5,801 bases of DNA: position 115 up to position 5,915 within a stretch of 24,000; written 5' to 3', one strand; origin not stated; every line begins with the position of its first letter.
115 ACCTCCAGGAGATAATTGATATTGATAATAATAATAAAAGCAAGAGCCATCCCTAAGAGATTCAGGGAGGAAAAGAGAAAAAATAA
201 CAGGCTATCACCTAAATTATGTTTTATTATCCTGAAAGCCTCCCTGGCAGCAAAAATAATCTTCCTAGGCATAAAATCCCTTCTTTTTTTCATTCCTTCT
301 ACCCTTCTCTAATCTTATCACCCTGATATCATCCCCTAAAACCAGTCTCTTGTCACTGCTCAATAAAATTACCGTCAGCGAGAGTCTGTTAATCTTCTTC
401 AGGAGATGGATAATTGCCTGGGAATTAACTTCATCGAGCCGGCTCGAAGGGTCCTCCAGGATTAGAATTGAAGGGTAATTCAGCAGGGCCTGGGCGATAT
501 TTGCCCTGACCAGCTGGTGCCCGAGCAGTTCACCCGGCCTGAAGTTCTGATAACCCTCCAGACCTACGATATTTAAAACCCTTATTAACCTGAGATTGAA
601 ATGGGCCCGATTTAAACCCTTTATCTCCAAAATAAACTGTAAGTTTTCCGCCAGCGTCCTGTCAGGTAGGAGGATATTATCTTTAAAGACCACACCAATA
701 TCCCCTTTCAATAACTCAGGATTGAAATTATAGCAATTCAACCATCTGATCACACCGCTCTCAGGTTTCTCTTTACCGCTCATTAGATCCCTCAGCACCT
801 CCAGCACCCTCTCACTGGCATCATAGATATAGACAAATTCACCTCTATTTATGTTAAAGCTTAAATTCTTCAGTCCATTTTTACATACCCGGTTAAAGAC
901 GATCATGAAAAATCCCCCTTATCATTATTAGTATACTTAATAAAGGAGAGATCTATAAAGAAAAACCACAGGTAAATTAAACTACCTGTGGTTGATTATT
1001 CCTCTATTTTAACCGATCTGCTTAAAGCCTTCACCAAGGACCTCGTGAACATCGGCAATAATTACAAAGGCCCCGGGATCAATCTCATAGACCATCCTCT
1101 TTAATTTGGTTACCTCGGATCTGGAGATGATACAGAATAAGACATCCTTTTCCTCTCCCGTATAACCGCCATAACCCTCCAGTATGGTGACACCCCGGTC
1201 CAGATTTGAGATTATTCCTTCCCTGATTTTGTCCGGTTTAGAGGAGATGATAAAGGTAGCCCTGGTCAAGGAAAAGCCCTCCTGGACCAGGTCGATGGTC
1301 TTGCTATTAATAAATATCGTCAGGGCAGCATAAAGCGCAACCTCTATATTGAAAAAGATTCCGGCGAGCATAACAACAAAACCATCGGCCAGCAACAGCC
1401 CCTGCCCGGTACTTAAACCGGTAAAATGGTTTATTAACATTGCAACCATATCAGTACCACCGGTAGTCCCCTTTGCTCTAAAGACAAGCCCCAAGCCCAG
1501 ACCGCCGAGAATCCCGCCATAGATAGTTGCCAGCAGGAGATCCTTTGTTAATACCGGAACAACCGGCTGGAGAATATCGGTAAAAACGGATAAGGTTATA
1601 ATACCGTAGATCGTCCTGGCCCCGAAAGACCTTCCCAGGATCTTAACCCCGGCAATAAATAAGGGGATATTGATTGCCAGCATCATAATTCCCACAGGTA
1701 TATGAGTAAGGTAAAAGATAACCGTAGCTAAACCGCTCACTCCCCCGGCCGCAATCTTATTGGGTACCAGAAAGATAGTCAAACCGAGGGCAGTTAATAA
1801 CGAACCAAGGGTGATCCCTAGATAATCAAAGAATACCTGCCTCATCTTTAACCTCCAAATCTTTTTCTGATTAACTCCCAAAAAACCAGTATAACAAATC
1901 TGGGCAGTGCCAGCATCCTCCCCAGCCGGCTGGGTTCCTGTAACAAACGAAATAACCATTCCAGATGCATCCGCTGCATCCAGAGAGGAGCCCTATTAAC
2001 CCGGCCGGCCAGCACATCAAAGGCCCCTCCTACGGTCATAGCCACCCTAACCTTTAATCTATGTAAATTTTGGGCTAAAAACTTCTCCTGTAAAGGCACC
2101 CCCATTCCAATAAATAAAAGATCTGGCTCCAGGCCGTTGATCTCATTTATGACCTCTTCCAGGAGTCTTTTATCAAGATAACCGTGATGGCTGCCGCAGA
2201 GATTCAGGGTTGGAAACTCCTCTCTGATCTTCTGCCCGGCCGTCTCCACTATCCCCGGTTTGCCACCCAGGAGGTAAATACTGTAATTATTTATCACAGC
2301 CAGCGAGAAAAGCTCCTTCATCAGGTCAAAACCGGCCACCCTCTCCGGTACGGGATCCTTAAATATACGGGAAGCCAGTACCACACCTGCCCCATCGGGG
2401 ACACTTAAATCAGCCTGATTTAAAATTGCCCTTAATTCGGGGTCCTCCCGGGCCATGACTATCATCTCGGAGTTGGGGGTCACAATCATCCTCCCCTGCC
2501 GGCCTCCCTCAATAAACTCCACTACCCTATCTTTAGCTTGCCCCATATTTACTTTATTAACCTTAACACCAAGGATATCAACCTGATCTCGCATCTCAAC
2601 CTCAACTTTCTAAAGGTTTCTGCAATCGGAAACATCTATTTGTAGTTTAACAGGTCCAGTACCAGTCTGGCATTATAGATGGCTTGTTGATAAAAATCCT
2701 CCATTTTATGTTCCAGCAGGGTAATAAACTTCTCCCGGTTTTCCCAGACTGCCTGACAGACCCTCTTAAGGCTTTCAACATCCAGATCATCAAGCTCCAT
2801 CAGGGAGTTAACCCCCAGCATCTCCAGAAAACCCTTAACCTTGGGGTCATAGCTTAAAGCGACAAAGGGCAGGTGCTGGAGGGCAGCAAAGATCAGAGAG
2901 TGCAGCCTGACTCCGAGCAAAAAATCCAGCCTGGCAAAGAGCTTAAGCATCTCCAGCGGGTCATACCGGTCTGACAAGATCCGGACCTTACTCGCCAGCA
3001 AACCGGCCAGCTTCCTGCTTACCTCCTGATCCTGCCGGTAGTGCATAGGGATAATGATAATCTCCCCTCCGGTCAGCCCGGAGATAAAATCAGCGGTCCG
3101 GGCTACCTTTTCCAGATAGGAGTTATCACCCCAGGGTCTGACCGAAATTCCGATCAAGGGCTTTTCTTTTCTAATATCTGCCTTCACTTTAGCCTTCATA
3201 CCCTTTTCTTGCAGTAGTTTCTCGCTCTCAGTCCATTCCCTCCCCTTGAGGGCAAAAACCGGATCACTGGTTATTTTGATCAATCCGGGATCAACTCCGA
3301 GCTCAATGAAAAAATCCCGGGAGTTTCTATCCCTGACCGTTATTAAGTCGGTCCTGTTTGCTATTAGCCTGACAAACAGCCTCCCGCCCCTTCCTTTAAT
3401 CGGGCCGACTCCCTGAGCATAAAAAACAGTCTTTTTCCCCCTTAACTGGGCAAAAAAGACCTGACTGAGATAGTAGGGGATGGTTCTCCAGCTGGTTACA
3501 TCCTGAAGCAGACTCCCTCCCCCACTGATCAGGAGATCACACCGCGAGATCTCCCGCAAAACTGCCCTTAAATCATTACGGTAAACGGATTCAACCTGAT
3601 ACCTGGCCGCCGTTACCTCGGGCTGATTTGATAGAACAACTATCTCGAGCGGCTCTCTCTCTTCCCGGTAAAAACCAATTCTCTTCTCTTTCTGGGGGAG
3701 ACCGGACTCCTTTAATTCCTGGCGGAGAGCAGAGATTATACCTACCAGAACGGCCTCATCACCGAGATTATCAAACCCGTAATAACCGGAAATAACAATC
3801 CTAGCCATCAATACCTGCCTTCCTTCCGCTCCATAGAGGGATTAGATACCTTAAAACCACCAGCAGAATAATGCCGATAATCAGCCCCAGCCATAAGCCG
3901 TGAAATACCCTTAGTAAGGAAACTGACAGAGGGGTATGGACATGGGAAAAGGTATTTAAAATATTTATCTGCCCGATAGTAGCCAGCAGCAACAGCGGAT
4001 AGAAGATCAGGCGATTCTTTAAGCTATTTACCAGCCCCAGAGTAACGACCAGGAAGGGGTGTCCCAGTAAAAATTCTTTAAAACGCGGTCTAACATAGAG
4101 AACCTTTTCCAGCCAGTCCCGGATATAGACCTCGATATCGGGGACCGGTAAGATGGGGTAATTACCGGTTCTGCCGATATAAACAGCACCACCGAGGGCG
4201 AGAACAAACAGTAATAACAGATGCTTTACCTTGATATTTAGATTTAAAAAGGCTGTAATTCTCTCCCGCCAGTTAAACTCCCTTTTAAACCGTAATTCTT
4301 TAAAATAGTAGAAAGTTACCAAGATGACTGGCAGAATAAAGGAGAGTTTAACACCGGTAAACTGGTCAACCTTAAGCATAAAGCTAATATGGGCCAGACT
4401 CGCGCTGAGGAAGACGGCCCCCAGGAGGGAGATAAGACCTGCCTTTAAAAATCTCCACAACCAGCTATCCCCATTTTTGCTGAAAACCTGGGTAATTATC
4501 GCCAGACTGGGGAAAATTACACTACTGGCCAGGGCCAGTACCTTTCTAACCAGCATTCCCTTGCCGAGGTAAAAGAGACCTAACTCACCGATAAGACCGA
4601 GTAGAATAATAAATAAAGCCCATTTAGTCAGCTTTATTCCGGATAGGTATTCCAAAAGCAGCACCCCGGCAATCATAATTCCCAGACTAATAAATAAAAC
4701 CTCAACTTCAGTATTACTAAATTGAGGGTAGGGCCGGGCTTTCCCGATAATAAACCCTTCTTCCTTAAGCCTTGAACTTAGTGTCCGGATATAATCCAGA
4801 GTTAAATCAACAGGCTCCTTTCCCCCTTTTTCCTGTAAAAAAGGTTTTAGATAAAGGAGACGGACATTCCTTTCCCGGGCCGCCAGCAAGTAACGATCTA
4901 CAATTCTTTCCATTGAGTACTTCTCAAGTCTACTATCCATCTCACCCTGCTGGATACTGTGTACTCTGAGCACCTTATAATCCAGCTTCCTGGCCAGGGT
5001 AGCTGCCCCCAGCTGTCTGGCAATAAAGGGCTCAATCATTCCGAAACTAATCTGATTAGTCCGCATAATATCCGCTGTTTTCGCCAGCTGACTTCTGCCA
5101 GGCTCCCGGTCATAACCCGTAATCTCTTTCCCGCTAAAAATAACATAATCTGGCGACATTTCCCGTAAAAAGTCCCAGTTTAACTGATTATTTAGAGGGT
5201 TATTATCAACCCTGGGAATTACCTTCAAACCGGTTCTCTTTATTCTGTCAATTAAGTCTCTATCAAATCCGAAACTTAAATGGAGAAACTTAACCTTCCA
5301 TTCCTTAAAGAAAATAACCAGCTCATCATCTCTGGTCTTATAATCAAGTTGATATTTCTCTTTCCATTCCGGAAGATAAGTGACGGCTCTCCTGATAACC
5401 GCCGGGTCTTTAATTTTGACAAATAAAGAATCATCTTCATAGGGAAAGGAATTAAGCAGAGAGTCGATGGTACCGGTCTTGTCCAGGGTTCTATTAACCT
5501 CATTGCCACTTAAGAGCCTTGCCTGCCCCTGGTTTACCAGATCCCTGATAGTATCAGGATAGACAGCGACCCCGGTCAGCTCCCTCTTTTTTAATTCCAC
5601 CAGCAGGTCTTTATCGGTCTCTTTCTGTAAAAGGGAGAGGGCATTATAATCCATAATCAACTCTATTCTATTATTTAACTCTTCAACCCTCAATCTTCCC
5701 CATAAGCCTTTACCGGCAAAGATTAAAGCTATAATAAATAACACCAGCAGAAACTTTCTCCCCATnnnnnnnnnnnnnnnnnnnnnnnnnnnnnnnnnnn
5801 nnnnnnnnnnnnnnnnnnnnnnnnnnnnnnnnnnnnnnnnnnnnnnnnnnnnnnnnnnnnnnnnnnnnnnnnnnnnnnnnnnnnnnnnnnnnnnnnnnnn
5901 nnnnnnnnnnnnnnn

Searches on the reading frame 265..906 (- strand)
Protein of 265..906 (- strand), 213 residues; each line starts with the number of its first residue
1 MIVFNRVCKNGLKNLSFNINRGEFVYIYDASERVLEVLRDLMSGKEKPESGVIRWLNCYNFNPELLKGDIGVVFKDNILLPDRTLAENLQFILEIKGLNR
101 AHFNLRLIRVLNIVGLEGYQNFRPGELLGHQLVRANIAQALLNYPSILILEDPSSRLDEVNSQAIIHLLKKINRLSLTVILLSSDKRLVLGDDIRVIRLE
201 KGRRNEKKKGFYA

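Call 6: search_protein_families(library=pfam, proteins=[window:265-906:-])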
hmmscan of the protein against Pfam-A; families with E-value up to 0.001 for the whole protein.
window:265-906:- (213 aa): 1 family
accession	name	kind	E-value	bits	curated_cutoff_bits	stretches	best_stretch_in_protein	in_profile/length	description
PF00005.33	ABC_tran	-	2.9e-09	38.1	25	1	12-154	1-136/137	ABC transporter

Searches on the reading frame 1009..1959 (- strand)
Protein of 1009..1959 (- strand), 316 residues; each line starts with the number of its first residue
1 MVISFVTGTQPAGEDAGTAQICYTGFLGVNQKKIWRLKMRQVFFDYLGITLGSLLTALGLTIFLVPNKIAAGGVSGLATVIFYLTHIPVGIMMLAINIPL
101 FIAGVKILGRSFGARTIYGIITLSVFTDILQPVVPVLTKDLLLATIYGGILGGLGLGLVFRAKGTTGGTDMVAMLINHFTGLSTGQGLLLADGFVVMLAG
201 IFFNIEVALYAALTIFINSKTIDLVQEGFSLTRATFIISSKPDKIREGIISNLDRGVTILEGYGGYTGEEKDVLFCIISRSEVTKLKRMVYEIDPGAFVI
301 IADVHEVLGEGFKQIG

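Call 6: search_protein_families(library=pfam, proteins=[window:1009-1959:-])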
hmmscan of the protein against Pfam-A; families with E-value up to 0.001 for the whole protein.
window:1009-1959:- (316 aa): 2 families
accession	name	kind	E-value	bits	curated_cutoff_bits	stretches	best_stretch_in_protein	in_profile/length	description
PF02588.21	YitT_membrane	-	1.2e-66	224.4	24.3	1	45-249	1-204/205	Uncharacterised 5xTM membrane BCR, YitT family COG1284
PF10035.14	DUF2179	-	3.7e-26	91.2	22.8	1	255-309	1-55/55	Uncharacterized protein conserved in bacteria (DUF2179)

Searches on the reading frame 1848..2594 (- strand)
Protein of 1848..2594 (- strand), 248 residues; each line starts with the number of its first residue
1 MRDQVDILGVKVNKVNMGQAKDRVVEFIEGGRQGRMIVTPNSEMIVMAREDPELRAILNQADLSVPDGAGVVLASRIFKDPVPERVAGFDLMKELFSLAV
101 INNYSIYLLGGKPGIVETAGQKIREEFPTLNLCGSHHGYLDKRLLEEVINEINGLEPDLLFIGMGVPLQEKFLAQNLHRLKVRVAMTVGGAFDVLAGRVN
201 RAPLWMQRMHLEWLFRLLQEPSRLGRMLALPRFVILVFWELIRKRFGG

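Call 6: search_protein_families(library=pfam, proteins=[window:1848-2594:-])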
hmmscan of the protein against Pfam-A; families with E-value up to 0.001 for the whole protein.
window:1848-2594:- (248 aa): 1 family
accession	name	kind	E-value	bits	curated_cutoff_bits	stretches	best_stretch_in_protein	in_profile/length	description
PF03808.19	Glyco_tran_WecG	-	2.9e-64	216.4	27.4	1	61-227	1-167/168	Glycosyl transferase WecG/TagA/CpsF family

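Call 33: find_encoding_contigs(protein=window:1848-2594:-, flank=10000, max_places=10)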
Protein window:1848-2594:- (248 aa): 2 contigs read that carry it; 2 places shown.
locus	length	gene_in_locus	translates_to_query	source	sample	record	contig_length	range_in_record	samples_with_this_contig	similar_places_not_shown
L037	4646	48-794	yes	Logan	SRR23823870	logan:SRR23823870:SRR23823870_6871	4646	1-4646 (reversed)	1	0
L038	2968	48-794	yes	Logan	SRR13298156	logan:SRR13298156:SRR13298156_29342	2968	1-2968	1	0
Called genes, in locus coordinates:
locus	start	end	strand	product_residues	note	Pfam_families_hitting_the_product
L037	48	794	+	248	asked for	PF03808:Glyco_tran_WecG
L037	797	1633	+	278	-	PF02588:YitT_membrane, PF10035:DUF2179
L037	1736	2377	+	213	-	PF00005:ABC_tran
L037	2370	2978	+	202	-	-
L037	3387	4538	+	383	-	PF22694:CtpB_N-like, PF00595:PDZ, PF13180:PDZ_2, PF17820:PDZ_6, PF03572:Peptidase_S41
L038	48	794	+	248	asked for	PF03808:Glyco_tran_WecG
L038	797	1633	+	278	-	PF02588:YitT_membrane, PF10035:DUF2179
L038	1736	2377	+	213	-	PF00005:ABC_tran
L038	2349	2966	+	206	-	?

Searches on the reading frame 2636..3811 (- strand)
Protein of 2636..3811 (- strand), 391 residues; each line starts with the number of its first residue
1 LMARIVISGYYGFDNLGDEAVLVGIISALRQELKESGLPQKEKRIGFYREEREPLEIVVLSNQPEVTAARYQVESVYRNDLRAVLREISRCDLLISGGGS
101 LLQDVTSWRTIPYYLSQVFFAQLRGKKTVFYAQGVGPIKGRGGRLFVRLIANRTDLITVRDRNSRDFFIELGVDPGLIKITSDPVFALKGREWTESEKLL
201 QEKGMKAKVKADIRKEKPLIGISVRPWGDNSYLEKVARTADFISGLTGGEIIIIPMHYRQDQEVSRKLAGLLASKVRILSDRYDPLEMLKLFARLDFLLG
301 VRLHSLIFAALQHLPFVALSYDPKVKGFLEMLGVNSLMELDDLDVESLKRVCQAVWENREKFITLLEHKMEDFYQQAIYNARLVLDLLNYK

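Call 6: search_protein_families(library=pfam, proteins=[window:2636-3811:-])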
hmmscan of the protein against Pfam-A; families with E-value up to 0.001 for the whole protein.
window:2636-3811:- (391 aa): 1 family
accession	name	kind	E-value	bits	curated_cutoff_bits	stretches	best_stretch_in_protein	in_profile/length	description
PF04230.19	PS_pyruv_trans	-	2e-44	153.1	25.3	1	55-323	22-280/280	Polysaccharide pyruvyl transferase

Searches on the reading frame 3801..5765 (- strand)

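Call 6: search_protein_families(library=pfam, proteins=[window:3801-5765:-])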
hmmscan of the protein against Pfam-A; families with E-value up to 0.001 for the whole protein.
window:3801-5765:- (654 aa): 1 family
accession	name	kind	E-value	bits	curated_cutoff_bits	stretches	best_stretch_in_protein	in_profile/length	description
PF18949.5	DUF5693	-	1.9e-166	555.6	29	1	33-641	2-608/609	Family of unknown function (DUF5693)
